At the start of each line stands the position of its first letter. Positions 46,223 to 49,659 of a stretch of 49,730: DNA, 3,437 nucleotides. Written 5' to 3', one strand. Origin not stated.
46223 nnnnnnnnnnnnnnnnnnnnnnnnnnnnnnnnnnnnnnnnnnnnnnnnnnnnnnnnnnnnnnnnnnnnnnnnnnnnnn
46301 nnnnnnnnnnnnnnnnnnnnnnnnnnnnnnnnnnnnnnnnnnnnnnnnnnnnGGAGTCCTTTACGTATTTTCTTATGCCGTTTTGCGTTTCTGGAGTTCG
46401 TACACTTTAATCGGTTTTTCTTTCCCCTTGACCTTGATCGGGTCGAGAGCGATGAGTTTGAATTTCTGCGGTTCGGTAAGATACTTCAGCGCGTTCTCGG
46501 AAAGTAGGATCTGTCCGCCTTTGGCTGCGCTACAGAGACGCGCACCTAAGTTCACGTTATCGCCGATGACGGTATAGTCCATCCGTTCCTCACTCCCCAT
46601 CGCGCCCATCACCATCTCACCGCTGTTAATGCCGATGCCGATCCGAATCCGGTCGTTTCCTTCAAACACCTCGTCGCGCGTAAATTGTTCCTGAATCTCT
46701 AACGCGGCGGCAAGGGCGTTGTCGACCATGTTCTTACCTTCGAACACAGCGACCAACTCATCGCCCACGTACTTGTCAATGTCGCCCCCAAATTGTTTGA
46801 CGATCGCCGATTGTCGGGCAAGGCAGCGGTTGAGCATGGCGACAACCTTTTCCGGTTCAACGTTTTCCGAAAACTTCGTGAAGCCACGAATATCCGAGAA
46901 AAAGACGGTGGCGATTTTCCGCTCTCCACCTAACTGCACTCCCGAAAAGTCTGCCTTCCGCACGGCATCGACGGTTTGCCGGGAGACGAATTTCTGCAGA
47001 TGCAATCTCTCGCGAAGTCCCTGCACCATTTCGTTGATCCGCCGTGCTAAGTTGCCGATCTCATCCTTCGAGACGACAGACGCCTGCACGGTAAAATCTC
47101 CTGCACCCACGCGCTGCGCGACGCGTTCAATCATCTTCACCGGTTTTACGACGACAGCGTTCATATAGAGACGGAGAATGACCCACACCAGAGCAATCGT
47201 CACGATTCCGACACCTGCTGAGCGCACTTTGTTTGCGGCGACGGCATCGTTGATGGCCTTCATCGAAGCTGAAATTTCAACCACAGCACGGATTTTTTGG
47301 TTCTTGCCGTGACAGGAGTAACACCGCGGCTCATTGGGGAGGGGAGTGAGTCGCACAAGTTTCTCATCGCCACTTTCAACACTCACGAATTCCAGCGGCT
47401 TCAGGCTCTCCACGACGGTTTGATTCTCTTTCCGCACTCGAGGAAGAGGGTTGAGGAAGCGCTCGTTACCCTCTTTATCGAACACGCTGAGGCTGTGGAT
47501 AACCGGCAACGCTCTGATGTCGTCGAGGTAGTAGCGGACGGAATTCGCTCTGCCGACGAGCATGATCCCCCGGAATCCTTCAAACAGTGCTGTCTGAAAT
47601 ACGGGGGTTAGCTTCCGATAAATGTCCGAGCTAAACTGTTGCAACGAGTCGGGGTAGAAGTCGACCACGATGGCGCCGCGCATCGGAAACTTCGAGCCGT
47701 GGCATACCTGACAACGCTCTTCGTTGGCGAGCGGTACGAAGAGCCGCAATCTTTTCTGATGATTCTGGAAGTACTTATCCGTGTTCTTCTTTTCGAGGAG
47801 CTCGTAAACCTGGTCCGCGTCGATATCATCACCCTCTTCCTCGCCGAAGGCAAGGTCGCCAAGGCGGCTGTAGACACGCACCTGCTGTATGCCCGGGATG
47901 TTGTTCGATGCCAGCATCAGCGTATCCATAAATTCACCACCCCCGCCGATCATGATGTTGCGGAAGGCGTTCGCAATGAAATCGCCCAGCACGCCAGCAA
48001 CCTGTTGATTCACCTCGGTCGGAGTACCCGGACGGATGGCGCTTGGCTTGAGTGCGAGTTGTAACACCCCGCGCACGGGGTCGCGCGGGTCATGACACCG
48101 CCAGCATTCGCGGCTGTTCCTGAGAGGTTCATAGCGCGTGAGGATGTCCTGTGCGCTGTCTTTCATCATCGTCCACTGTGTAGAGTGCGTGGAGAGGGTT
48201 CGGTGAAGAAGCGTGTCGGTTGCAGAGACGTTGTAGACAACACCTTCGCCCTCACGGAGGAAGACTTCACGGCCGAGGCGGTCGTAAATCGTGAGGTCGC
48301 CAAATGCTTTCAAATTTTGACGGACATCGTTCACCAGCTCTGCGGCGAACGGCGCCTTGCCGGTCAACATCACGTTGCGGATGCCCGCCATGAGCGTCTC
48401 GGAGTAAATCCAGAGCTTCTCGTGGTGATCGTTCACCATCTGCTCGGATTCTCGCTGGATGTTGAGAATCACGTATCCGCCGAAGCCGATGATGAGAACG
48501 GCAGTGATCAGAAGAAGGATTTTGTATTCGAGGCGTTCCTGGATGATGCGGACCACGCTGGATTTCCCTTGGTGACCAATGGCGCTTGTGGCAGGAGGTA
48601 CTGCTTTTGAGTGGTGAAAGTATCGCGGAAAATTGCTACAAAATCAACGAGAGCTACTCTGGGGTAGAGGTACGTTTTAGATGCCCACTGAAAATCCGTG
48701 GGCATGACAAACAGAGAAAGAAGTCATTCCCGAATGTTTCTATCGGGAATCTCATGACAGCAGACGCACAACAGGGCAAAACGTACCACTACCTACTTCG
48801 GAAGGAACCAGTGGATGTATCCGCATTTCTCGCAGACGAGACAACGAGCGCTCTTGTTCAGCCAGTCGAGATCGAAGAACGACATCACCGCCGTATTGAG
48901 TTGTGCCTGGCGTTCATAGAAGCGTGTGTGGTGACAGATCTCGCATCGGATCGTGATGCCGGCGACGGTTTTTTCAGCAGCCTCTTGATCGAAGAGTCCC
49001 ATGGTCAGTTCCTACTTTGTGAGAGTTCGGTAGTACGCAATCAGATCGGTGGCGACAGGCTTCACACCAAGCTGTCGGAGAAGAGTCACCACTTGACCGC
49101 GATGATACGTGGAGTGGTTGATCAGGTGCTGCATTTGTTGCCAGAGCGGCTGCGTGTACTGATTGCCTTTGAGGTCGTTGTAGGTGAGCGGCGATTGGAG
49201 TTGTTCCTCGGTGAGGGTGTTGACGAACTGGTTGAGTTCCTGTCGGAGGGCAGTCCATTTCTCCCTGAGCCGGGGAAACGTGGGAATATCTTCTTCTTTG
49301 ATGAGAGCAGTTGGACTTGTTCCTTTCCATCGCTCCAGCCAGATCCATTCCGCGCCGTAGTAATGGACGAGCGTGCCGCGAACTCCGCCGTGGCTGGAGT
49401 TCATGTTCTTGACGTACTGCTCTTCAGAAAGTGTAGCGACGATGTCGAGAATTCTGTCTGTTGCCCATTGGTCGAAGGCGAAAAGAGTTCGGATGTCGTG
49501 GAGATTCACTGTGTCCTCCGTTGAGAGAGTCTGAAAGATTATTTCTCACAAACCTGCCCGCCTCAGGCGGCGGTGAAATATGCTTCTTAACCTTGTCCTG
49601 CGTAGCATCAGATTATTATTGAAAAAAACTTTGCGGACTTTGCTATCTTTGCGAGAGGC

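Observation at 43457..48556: Heme-sensor cyclase, GAF-PP2C phosphatase and NurA-less HerA-type ATPase form a candidate second-messenger-gated HerA module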

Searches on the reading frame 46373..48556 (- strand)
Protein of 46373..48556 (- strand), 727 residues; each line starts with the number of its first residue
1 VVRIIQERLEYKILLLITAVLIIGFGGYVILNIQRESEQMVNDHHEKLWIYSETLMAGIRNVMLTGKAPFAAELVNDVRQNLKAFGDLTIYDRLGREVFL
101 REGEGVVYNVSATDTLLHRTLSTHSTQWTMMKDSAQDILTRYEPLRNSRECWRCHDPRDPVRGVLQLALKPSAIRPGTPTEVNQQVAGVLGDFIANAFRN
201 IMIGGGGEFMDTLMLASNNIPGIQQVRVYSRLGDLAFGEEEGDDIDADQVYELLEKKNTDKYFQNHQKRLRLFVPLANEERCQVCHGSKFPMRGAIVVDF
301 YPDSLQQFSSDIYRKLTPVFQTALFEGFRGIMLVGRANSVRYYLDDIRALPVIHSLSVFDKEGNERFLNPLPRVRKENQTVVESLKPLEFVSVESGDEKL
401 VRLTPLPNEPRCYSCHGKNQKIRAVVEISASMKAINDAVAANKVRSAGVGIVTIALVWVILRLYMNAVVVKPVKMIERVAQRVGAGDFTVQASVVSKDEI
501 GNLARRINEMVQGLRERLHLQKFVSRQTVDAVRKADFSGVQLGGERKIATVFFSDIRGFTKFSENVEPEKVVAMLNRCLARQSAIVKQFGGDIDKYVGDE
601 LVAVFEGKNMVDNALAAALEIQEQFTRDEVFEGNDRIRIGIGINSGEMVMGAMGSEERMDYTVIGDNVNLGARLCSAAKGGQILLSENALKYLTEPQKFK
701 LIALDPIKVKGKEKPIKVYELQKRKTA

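Call 3: search_protein_families(library=pfam, proteins=[window:46373-48556:-], max_evalue=0.01)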
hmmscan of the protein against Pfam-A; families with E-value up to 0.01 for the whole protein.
window:46373-48556:- (727 aa): 6 families
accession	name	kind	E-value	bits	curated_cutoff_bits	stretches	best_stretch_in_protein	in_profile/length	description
PF21563.3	Mcp40H-20_sensor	-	6.6e-27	94.5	27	3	329-432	8-111/112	Methyl-accepting chemotaxis sensory transducer, class 40H, sensor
PF00211.25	Guanylate_cyc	-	2.3e-25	89.7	21.9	1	549-721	9-181/183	Adenylate and Guanylate cyclase catalytic domain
PF00672.30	HAMP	-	8.5e-12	45.7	25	1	469-516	6-53/53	HAMP domain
PF11845.13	Tll0287-like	-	4.7e-09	37.3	24.1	0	379-424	75-116/144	Tll0287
PF14522.11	Cytochrome_C7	-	0.005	17.1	24.8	0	278-290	12-24/67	Cytochrome c7 and related cytochrome c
PF14537.11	Cytochrom_c3_2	-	0.0092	16.9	25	0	409-427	26-44/79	Cytochrome c3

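Call 4: search_protein_families(library=padloc, proteins=[window:46373-48556:-], max_evalue=0.01)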
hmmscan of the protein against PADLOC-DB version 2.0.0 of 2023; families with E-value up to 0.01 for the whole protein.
window:46373-48556:- (727 aa): 13 families
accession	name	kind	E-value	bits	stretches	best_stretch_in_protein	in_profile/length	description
PDLC00734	PycC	-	1.4e-24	84.9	1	515-719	155-370/374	Pycsar cyclase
PDLC02367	PycC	-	1.4e-19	68.4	1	546-699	41-198/226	-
PDLC00766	PycC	-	1.6e-15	55.2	1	547-700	43-202/232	Pycsar cyclase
PDLC02370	PycC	-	4.5e-14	50.6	1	536-714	68-255/340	-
PDLC00765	PycC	-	6e-12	43.4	1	494-694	205-413/477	Pycsar cyclase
PDLC02369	PycC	-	8.7e-11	39.8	1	549-694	48-192/248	-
PDLC00764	PycC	-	1.1e-08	32.4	1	549-700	95-260/449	Pycsar cyclase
PDLC02366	PycC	-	3.2e-08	31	1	504-694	232-434/486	-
PDLC00763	PycC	-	1.6e-06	25.7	1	549-695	55-209/268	Pycsar cyclase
PDLC00761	PycC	-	3.8e-06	24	1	547-722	104-288/438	Pycsar cyclase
PDLC02368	PycC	-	6.4e-06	23.9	1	547-698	43-205/234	-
PDLC00767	PycC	-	2.7e-05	21.7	1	551-699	95-255/337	Pycsar cyclase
PDLC00762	PycC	-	7.9e-05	19.7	1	609-697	121-210/508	Pycsar cyclase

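Call 5: search_protein_families(library=ncbifam, proteins=[window:46373-48556:-], max_evalue=0.01)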
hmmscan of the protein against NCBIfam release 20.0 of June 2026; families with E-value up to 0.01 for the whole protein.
window:46373-48556:- (727 aa): 19 families
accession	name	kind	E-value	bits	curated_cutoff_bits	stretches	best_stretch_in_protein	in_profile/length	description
NF033092.0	HK_WalK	equivalog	1.1e-11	44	725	1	418-519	151-251/594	cell wall metabolism sensor histidine kinase WalK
NF040691.1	MtrAB_MtrB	equivalog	1.5e-07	30.8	450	1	449-519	193-262/507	MtrAB system histidine kinase MtrB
NF038263.1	prot_phos_SiaA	equivalog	4.6e-07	28.7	700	1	446-517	310-382/658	biofilm regulation protein phosphatase SiaA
NF007837.0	PRK10549.1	equivalog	1.3e-06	27.4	603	1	404-515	121-234/466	envelope stress sensor histidine kinase BaeS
TIGR03903.1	TOMM_kin_cyc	equivalog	2.8e-06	25.5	705.75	1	564-700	306-443/1267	TOMM system kinase/cyclase fusion protein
NF007896.0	PRK10600.1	equivalog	5.3e-06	25.4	578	1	451-535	160-245/598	nitrate/nitrite two-component system sensor histidine kinase NarX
NF012163.2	BaeS_SmeS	equivalog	5.9e-06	25.5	500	1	442-516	161-235/457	sensor histidine kinase efflux regulator BaeS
NF053592.1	HK_near_YfiR_like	equivalog_domain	6.8e-06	25.8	194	1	423-513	131-220/223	sensor histidine kinase, YfiR-like protein-associated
NF008312.0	PRK11100.1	equivalog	2.6e-05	23.2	356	1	419-526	157-262/477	two-component system sensor histidine kinase CreC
NF058673.1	LipAdnlyCyLipJMY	equivalog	3.6e-05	22.7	800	1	544-688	291-417/449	bifunctional lipase/adenylate cyclase LipJ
NF008184.0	PRK10935.1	equivalog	3.7e-05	22.5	553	1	445-517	152-225/565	nitrate/nitrite two-component system sensor histidine kinase NarQ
NF058645.1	MCPCtpMPsAe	equivalog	5.2e-05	22.2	900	1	429-516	186-278/558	methyl-accepting chemotaxis protein CtpM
NF058527.1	HistKinChvGCaul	equivalog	0.00025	19.9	740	1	422-519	204-304/535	two-component sensor histidine kinase ChvG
NF041210.1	his_kin_PieS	equivalog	0.00027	20.1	850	1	454-516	176-238/474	two component system sensor histidine kinase PieS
NF038389.1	ArsS_fam_HK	equivalog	0.0012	18.4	250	1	441-517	125-202/403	ArsS family sensor histidine kinase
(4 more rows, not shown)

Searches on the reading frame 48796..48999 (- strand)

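Call 62: search_protein_families(library=pfam, proteins=[window:48796-48999:-], max_evalue=0.01)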
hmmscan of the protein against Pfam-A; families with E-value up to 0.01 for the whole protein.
window:48796-48999:- (68 aa): 1 family
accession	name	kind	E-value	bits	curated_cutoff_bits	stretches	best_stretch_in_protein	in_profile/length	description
PF09855.14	Zn_ribbon_13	-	9.8e-05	22.9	23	0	15-42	34-61/63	Nucleic-acid-binding protein containing Zn-ribbon domain (DUF2082)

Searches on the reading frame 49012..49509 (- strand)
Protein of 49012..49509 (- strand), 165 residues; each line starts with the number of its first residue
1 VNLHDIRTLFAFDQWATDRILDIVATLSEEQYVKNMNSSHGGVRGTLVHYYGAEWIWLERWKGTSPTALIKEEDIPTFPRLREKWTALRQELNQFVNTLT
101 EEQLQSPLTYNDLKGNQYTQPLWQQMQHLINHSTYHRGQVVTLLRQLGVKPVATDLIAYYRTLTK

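Call 3: search_protein_families(library=pfam, proteins=[window:49012-49509:-], max_evalue=0.01)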
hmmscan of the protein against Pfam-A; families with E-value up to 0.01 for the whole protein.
window:49012-49509:- (165 aa): 3 families
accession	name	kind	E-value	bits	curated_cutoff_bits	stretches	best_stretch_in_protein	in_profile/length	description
PF05163.17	DinB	-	6.1e-27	95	23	1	8-159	7-157/165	DinB family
PF12867.12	DinB_2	-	2.3e-13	51.1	24.8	1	15-140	4-128/128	DinB superfamily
PF04978.18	MST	-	0.00032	21.6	27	1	9-145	2-144/149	Mycothiol-S-transferase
